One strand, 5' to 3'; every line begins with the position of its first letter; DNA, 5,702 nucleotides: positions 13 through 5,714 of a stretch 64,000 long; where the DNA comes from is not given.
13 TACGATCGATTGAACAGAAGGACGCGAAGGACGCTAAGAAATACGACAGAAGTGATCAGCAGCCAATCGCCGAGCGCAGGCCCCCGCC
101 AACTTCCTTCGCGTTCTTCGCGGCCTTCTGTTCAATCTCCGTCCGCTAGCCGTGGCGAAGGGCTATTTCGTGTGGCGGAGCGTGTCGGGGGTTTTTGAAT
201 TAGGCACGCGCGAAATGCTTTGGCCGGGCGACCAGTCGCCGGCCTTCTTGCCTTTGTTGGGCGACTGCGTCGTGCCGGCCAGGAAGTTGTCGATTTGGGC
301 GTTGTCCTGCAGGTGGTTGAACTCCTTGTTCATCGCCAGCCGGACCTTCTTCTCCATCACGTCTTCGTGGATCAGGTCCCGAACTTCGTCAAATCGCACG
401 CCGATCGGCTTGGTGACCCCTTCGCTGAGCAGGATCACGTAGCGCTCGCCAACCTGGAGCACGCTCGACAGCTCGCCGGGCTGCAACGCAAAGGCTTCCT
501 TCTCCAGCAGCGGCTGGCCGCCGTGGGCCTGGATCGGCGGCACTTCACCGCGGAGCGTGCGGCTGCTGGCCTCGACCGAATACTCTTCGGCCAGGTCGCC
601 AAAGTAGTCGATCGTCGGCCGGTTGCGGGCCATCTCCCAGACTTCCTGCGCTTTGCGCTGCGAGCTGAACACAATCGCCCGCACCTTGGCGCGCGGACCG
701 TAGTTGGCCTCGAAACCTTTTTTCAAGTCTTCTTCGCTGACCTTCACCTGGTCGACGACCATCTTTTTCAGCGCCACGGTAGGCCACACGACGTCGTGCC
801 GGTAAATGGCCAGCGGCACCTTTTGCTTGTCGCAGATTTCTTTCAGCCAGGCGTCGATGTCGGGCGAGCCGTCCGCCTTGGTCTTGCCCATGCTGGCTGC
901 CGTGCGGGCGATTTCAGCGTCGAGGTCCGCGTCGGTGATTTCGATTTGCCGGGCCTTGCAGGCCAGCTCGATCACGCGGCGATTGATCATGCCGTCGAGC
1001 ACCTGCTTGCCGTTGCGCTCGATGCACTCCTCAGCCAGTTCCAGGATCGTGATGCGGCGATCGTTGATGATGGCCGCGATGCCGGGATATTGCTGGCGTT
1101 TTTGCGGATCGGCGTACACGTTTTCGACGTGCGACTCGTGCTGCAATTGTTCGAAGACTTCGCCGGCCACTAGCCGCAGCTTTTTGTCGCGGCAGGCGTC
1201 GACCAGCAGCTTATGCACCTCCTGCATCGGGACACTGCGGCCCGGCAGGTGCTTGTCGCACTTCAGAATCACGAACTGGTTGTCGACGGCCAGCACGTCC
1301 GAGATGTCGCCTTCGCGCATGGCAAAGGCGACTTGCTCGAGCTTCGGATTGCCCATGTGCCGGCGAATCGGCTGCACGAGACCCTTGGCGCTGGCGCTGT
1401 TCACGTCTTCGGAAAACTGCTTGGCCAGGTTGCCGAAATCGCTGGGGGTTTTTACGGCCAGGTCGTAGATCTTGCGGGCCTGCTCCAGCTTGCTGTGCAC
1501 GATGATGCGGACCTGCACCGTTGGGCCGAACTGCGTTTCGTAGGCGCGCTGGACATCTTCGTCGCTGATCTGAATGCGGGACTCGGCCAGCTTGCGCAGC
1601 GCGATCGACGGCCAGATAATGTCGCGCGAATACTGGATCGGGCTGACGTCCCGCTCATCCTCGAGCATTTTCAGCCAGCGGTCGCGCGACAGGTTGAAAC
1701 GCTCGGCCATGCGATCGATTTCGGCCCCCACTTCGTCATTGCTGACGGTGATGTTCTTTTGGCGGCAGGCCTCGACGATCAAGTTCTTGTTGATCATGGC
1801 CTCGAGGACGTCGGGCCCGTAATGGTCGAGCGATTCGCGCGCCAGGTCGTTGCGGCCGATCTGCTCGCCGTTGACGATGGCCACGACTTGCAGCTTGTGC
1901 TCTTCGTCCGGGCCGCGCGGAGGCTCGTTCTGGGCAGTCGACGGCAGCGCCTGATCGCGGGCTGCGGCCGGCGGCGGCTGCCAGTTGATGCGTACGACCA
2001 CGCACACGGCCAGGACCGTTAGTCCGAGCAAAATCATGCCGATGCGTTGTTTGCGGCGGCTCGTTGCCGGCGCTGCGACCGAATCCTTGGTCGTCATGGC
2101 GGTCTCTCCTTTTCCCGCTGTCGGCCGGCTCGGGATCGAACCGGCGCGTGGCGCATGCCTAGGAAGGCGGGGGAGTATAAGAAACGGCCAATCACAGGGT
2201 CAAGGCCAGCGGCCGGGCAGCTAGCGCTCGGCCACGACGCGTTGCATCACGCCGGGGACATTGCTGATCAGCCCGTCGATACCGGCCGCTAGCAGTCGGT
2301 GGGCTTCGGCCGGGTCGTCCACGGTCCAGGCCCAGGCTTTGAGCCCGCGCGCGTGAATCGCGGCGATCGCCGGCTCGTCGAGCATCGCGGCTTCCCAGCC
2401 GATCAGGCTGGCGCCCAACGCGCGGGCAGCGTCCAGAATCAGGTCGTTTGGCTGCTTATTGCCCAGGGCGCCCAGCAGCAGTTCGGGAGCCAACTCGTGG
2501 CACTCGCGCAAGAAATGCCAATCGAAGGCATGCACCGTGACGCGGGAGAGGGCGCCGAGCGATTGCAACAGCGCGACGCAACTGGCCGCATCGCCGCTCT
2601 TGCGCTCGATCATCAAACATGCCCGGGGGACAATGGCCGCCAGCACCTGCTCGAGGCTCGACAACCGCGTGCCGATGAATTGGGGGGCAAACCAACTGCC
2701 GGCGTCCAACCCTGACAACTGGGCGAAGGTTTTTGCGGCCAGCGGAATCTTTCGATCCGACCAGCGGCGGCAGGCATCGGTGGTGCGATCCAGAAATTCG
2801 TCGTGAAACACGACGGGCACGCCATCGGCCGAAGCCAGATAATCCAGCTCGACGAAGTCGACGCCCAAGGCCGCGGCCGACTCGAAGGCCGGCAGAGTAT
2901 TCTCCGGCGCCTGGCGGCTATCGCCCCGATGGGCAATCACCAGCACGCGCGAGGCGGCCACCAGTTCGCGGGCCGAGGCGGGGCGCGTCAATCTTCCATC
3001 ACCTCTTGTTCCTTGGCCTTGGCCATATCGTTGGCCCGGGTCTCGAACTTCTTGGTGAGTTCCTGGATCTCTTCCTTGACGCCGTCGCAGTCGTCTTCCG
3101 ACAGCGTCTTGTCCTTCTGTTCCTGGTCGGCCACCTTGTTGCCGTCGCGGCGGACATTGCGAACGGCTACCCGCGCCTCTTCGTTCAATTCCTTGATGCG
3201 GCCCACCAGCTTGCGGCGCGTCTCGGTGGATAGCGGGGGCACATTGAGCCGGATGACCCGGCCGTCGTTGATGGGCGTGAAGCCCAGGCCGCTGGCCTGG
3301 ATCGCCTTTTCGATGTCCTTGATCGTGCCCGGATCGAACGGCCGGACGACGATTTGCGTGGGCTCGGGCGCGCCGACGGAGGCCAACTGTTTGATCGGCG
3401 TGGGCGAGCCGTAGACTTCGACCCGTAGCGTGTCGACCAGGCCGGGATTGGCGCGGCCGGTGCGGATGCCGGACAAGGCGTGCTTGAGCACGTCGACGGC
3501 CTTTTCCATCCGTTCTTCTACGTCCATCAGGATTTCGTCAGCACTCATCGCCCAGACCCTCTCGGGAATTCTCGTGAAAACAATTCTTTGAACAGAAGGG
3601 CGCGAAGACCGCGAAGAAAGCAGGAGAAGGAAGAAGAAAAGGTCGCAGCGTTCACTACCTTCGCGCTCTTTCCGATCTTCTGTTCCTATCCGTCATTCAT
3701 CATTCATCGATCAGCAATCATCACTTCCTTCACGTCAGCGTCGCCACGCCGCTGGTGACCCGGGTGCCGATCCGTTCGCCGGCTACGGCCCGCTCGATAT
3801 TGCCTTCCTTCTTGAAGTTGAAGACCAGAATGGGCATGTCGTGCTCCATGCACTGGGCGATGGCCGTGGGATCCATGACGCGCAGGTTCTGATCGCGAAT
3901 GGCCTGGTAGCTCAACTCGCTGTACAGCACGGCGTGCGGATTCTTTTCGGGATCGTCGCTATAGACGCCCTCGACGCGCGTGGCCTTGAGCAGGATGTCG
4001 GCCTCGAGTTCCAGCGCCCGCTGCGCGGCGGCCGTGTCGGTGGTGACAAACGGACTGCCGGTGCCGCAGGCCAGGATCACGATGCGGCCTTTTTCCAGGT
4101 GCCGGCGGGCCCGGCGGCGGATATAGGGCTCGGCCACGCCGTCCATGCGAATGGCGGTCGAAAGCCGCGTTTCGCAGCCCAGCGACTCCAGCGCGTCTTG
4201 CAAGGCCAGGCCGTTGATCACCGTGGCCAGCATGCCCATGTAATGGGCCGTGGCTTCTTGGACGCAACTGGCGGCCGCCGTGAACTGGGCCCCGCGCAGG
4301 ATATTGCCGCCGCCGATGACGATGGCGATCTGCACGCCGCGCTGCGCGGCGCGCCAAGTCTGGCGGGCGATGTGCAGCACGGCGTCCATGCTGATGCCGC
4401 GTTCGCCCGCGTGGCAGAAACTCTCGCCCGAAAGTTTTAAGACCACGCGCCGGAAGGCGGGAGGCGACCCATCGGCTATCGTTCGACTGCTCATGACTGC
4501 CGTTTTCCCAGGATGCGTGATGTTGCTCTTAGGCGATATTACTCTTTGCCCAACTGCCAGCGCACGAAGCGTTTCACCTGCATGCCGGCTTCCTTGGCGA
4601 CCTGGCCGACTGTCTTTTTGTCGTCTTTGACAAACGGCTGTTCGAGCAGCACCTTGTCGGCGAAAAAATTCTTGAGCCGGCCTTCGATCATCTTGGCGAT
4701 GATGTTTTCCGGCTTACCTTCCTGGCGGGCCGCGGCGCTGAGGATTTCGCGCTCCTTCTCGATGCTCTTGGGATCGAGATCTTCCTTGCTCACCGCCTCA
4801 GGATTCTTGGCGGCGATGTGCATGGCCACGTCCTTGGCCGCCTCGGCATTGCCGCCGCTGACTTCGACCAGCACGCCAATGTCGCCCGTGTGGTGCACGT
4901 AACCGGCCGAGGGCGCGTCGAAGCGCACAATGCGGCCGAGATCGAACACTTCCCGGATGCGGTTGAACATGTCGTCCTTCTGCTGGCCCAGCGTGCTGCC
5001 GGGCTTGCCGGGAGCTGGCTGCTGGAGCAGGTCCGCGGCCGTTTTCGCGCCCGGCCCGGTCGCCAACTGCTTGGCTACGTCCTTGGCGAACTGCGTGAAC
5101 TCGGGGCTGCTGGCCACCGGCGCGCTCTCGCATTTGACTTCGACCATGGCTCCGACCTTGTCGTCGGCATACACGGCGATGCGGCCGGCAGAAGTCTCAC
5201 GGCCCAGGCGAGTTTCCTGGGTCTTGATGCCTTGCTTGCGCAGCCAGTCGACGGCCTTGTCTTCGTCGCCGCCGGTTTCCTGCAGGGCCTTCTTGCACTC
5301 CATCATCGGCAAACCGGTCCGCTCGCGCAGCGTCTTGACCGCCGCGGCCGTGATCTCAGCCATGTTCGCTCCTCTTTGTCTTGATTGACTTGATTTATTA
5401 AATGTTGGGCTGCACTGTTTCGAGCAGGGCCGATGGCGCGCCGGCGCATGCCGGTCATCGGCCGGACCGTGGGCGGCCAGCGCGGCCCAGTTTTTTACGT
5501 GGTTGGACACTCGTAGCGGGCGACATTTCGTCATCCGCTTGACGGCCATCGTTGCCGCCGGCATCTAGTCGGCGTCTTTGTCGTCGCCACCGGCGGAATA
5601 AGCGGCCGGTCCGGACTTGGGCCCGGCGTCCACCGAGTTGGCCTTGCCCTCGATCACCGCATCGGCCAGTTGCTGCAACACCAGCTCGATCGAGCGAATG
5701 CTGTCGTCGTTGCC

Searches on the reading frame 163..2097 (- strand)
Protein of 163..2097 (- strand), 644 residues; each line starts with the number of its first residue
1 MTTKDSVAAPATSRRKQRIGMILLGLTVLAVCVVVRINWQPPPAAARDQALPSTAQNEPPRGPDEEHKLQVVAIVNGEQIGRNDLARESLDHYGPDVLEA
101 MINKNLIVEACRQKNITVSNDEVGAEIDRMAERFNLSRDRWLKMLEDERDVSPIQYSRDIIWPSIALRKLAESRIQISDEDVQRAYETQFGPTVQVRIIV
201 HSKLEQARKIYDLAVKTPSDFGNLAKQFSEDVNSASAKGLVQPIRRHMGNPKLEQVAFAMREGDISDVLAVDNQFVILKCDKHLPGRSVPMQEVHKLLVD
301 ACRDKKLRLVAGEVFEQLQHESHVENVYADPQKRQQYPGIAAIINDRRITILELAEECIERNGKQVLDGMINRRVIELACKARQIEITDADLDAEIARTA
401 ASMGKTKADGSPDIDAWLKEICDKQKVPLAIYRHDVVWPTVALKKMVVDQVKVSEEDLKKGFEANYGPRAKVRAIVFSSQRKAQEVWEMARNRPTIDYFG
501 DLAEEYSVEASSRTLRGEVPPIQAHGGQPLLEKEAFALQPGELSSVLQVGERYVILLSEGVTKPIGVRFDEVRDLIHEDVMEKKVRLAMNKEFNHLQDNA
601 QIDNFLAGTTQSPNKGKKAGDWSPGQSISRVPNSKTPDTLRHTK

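Call 53: search_protein_families(library=pfam, proteins=[window:163-2097:-], max_evalue=0.0001)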
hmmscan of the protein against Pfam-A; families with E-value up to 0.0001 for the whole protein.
window:163-2097:- (644 aa): 6 families
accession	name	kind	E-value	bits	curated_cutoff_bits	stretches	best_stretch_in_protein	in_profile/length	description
PF00639.27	Rotamase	-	2e-19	70.8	21.7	2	205-281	20-96/97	PPIC-type PPIASE domain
PF13145.12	Rotamase_2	-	1.6e-12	48.7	27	0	177-294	1-119/121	PPIC-type PPIASE domain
PF13616.12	Rotamase_3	-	2e-11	44.9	22.5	1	206-279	39-111/116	PPIC-type PPIASE domain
PF13624.11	SurA_N_3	-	1e-09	38.9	27.2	0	92-159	82-151/162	SurA-like N-terminal domain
PF13623.11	SurA_N_2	-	1.1e-06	29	28.5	0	79-130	70-122/145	SurA-like N-terminal domain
PF05698.19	Trigger_C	-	1.2e-05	25.9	22.7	0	105-152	97-145/162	Bacterial trigger factor protein (TF) C-terminus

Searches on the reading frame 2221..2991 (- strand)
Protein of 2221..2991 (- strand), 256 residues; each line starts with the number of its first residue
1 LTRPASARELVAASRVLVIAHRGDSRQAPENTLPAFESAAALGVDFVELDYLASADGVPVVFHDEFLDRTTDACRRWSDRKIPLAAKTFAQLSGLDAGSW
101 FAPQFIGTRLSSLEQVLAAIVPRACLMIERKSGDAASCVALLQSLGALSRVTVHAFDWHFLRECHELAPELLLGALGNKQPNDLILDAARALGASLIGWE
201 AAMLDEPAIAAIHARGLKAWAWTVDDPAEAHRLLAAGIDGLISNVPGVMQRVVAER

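Call 53: search_protein_families(library=pfam, proteins=[window:2221-2991:-], max_evalue=0.0001)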
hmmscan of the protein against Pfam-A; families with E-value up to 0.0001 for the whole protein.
window:2221-2991:- (256 aa): 1 family
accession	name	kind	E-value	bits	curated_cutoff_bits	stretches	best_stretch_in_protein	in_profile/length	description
PF03009.23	GDPD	-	9.5e-40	137.7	23.6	1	21-247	1-243/244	Glycerophosphoryl diester phosphodiesterase family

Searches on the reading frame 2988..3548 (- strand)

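Call 53: search_protein_families(library=pfam, proteins=[window:2988-3548:-], max_evalue=0.0001)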
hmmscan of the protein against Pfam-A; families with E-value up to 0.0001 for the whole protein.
window:2988-3548:- (186 aa): 1 family
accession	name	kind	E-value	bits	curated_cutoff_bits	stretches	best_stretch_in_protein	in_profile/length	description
PF01765.24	RRF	-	2.3e-58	197.1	29.7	1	21-184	1-164/164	Ribosome recycling factor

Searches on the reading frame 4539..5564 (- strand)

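Call 53: search_protein_families(library=pfam, proteins=[window:4539-5564:-], max_evalue=0.0001)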
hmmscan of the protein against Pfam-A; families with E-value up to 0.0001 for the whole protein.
window:4539-5564:- (341 aa): 2 families
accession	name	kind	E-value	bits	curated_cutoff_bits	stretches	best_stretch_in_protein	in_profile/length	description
PF00889.24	EF_TS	-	1.7e-56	191.5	27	1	138-340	1-204/204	Elongation factor TS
PF25025.1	EF-Ts_N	-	1.4e-07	31.8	33.2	1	71-112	12-54/60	Elongation factor Ts, mitochondrial, N-terminal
